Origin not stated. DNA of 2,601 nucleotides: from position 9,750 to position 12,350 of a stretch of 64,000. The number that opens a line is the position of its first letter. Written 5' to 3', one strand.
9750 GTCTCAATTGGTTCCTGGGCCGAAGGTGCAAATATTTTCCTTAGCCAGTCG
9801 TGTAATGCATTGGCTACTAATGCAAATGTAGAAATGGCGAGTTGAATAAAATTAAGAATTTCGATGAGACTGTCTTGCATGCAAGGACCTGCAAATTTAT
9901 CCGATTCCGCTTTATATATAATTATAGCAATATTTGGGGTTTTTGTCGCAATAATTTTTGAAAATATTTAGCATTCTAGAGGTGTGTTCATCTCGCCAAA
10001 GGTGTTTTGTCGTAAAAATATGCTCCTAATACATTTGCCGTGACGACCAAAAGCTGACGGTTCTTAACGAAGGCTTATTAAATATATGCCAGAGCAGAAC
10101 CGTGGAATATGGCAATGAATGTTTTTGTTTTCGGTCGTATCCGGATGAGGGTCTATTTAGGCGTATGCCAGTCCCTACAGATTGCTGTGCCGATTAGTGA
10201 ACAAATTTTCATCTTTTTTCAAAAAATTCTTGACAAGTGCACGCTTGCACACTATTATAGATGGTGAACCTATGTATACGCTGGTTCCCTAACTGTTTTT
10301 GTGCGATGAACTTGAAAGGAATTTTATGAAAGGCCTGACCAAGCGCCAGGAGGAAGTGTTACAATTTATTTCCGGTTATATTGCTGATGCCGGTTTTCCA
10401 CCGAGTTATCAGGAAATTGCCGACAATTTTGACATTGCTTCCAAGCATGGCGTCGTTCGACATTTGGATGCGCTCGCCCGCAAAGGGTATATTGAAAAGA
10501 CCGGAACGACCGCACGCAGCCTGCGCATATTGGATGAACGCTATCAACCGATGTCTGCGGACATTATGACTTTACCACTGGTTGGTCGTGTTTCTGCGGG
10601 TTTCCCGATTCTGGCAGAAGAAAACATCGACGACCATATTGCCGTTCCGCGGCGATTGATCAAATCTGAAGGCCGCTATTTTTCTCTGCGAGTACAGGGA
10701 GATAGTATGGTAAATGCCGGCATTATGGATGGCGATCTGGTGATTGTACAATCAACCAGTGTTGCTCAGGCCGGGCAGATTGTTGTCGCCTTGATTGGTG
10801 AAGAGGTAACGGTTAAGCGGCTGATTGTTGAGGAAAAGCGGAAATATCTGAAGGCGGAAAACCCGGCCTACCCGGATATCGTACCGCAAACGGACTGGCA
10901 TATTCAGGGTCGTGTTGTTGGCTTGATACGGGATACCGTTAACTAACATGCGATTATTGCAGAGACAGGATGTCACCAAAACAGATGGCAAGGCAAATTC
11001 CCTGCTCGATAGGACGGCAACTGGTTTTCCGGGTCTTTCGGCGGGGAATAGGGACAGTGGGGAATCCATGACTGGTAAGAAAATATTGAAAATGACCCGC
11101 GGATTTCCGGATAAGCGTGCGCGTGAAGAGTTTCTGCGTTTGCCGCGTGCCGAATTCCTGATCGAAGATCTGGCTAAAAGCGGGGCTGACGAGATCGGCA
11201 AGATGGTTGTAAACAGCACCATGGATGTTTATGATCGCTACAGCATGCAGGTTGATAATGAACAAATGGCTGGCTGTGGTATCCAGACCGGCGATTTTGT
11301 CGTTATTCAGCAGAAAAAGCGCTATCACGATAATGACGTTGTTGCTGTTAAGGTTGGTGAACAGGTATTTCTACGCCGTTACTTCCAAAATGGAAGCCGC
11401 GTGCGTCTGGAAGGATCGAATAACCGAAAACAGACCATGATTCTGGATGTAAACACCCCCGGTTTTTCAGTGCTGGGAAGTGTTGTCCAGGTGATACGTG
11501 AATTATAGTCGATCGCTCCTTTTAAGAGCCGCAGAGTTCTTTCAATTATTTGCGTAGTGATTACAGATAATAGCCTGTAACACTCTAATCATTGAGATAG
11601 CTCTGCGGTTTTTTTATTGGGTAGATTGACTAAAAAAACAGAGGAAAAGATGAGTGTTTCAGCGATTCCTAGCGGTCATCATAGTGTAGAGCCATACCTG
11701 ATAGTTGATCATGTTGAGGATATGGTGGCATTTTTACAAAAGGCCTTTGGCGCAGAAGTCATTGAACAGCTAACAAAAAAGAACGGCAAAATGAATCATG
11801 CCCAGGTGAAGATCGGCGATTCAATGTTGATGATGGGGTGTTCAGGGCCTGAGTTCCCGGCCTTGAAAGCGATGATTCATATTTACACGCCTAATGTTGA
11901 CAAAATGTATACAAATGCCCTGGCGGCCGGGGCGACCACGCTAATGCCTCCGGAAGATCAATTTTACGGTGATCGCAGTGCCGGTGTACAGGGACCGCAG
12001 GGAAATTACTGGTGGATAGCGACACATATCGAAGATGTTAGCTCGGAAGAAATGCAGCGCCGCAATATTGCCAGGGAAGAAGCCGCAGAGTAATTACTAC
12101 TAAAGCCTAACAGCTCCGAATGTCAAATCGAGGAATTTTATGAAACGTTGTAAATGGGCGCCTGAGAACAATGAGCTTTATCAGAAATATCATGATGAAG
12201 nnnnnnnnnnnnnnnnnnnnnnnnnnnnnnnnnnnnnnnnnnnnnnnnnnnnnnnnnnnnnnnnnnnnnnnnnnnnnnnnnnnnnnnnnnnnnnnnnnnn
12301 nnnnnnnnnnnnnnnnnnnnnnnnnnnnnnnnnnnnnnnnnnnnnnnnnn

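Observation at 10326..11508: lexA coupled to a catalytically dead, non-cleavable, DNA-binding-less LexA/UmuD paralogue (candidate SOS decoy)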

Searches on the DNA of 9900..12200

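Call 76: search_rna_families(source=window, start=9900, end=12200, threshold=evalue, max_evalue=1)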
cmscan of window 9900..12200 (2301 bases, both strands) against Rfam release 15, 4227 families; matches with E-value up to 1: 1.
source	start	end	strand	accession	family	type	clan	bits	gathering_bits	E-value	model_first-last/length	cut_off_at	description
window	10794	10853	+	RF01145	sR14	Gene; snRNA; snoRNA; CD-box;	-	14.8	38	0.69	1-54/54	no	Small nucleolar RNA sR14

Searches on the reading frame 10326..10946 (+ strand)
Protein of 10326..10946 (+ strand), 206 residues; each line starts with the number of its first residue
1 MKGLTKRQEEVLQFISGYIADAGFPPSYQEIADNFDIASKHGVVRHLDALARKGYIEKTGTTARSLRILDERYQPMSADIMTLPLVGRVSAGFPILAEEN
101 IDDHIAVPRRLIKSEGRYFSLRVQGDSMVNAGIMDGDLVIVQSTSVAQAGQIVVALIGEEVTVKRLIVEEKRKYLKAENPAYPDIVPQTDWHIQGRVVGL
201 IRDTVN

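Call 3: search_protein_families(library=pfam, proteins=[window:10326-10946:+], max_evalue=1)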
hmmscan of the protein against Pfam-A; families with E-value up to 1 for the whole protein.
window:10326-10946:+ (206 aa): 5 families
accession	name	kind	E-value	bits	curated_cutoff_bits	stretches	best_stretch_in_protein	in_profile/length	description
PF00717.28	Peptidase_S24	-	7.4e-34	116.4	23.3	1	84-198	1-116/116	Peptidase S24-like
PF01726.22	LexA_DNA_bind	-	3.6e-21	75.1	23.7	1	1-64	1-64/65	LexA DNA binding domain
PF12802.13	MarR_2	-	0.016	15.8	27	1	26-59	21-53/61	MarR family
PF13545.12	HTH_Crp_2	-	0.042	14.3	27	1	24-71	21-64/70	Crp-like helix-turn-helix domain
PF13463.12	HTH_27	-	0.089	13.5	22.2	1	8-61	5-53/68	Winged helix DNA-binding domain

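Call 4: search_protein_families(library=ncbifam, proteins=[window:10326-10946:+], max_evalue=1)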
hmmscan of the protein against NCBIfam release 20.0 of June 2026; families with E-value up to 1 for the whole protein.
window:10326-10946:+ (206 aa): 4 families
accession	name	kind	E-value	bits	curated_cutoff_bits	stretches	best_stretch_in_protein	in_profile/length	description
TIGR00498.1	lexA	equivalog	6.4e-64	215.3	110.95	1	1-203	1-201/203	transcriptional repressor LexA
NF007621.2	PRK10276.1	subfamily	8.6e-27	93.5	110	1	90-200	1-113/115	translesion error-prone DNA polymerase V autoproteolytic subunit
NF051876.1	transXXX_HumD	equivalog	2.3e-08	34.1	120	1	92-203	2-113/129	HumD family translesion DNA polymerase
TIGR02754.1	sod_Ni_protease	equivalog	0.022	15.2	63.25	1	122-167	2-53/90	nickel-type superoxide dismutase maturation protease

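Call 84: find_related_loci(query=window:10326-10946:+, collection=metagenome_contigs, flank=2500)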
Query window:10326-10946:+ (206 aa) in metagenome_contigs; peptide patterns used: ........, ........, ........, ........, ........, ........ (x = any residue, [..] = any of these).
600 stretches matched a pattern (row limit reached: there are more); 290 encode a relative of the query (tblastn E <= 1e-3); the best 80 are kept; 80 distinct loci.
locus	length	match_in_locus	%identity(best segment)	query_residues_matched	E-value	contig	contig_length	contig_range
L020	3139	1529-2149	74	1-206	3e-104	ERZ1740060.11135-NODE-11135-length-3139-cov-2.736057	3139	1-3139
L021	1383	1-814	73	81-206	4e-61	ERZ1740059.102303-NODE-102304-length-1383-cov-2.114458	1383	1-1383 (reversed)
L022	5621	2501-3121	74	1-206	6e-102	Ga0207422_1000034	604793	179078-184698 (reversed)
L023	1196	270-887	44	1-205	2e-50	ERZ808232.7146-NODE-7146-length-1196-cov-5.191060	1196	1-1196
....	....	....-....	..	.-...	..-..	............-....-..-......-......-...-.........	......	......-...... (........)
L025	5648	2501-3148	44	4-205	2e-45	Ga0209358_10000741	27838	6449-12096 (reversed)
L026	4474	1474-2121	44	4-205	8e-45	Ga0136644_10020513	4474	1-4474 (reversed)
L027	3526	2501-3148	43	4-205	8e-45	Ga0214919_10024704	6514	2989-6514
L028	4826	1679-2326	43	4-205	7e-45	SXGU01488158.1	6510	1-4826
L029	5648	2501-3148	42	4-205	9e-45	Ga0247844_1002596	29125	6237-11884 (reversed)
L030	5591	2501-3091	39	4-202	8e-45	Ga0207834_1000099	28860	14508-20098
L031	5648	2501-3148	44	4-205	7e-45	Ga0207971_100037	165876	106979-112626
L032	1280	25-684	44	4-205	2e-46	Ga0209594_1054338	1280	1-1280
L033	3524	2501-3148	44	4-205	6e-45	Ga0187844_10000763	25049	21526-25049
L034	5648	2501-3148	44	4-205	7e-45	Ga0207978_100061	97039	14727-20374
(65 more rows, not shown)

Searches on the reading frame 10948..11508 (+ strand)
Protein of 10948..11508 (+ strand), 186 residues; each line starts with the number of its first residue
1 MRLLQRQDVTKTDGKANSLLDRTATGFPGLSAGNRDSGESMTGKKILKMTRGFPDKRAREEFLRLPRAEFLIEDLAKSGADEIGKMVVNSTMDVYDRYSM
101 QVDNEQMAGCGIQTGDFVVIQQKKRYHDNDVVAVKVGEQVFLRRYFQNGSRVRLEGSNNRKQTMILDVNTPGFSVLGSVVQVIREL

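Call 3: search_protein_families(library=pfam, proteins=[window:10948-11508:+], max_evalue=1)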
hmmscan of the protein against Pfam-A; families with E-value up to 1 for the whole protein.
window:10948-11508:+ (186 aa): 1 family
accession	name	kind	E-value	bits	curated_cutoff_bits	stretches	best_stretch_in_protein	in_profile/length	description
PF00717.28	Peptidase_S24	-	1.3e-10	41.4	23.3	1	96-180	34-116/116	Peptidase S24-like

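Call 4: search_protein_families(library=ncbifam, proteins=[window:10948-11508:+], max_evalue=1)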
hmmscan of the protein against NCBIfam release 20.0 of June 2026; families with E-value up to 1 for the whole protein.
window:10948-11508:+ (186 aa): 4 families
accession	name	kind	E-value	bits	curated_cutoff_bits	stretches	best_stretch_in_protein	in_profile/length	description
TIGR00498.1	lexA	equivalog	7.7e-15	55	110.95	1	85-185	103-201/203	transcriptional repressor LexA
NF007621.2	PRK10276.1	subfamily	9.8e-08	32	110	1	98-184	30-115/115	translesion error-prone DNA polymerase V autoproteolytic subunit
NF042951.1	epi-cubol_syn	equivalog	0.02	14.1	500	1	55-144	69-157/292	4-epi-cubebol synthase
TIGR02787.1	codY_Gpos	equivalog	0.027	13.7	267.2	1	107-186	114-192/251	GTP-sensing pleiotropic transcriptional regulator CodY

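Call 6: find_homologous_proteins(query=window:10948-11508:+, max_evalue=0.001)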
Query window:10948-11508:+ (186 aa): 4 proteins with E <= 0.001 among 57 candidates.
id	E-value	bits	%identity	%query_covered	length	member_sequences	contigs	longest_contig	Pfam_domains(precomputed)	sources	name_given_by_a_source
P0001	3.7e-80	286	91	78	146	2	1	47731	PF00717.29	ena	-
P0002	1.2e-29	121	46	69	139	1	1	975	PF00717.29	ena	-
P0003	2.0e-25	107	44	68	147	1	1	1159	PF00717.29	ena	-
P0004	4.1e-25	106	42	68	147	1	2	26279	PF00717.29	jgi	jgi:SOS-response transcriptional repressor LexA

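Call 9: find_encoding_contigs(protein=P0001, flank=6000, max_places=4)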
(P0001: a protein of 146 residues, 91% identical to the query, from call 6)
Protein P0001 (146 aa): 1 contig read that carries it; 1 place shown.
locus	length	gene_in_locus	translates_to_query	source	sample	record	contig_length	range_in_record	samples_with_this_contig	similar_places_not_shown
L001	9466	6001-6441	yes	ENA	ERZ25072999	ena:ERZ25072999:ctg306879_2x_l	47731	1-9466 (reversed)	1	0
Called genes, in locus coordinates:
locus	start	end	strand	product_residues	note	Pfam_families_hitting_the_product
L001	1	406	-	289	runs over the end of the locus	PF09924:LPG_synthase_C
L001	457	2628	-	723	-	PF03065:Glyco_hydro_57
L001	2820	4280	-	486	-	PF01943:Polysacc_synt, PF13440:Polysacc_synt_3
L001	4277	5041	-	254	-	PF00753:Lactamase_B, PF23023:Anti-Pycsar_Apyc1, PF12706:Lactamase_B_2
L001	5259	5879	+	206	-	PF01726:LexA_DNA_bind, PF00717:Peptidase_S24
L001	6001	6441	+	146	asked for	PF00717:Peptidase_S24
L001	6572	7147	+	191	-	PF03352:Adenine_glyco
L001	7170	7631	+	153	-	-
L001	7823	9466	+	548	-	?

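Call 10: find_encoding_contigs(protein=P0004, flank=6000, max_places=4)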
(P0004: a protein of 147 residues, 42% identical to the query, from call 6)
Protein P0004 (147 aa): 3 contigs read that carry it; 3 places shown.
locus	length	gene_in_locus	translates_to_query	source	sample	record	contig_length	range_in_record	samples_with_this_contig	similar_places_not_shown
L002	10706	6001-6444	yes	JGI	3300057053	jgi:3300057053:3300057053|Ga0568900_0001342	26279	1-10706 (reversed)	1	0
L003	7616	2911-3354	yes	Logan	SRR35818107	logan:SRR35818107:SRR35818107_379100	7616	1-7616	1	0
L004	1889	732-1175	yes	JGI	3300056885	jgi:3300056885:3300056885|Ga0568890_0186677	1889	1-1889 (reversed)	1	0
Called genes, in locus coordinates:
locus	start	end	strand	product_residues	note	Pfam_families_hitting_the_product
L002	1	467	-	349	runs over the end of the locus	PF13584:BatD (weak)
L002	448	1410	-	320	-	PF13432:TPR_16 (faint)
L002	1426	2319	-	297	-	PF01882:DUF58, PF13519:VWA_2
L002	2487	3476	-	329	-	PF20030:bpMoxR, PF07726:AAA_3, PF07728:AAA_5, PF17863:AAA_lid_2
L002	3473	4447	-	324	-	-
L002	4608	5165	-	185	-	PF07719:TPR_2 (faint), PF13525:YfiO, PF13174:TPR_6 (weak)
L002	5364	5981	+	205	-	PF01726:LexA_DNA_bind, PF00717:Peptidase_S24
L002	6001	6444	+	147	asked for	PF00717:Peptidase_S24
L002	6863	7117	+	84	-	PF20114:DUF6504 (weak)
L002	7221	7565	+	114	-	-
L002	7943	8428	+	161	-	PF00165:HTH_AraC (faint), PF12833:HTH_18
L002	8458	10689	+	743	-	PF13529:Peptidase_C39_2 (weak), PF03412:Peptidase_C39, PF00664:ABC_membrane, PF00005:ABC_tran, PF02463:SMC_N (faint), PF13304:AAA_21 (faint)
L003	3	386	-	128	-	?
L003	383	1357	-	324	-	-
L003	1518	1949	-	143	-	PF13525:YfiO, PF07719:TPR_2 (faint), PF13174:TPR_6 (weak)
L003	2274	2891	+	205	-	PF01726:LexA_DNA_bind, PF00717:Peptidase_S24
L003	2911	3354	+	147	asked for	PF00717:Peptidase_S24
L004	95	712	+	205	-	PF01726:LexA_DNA_bind, PF00717:Peptidase_S24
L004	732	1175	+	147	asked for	PF00717:Peptidase_S24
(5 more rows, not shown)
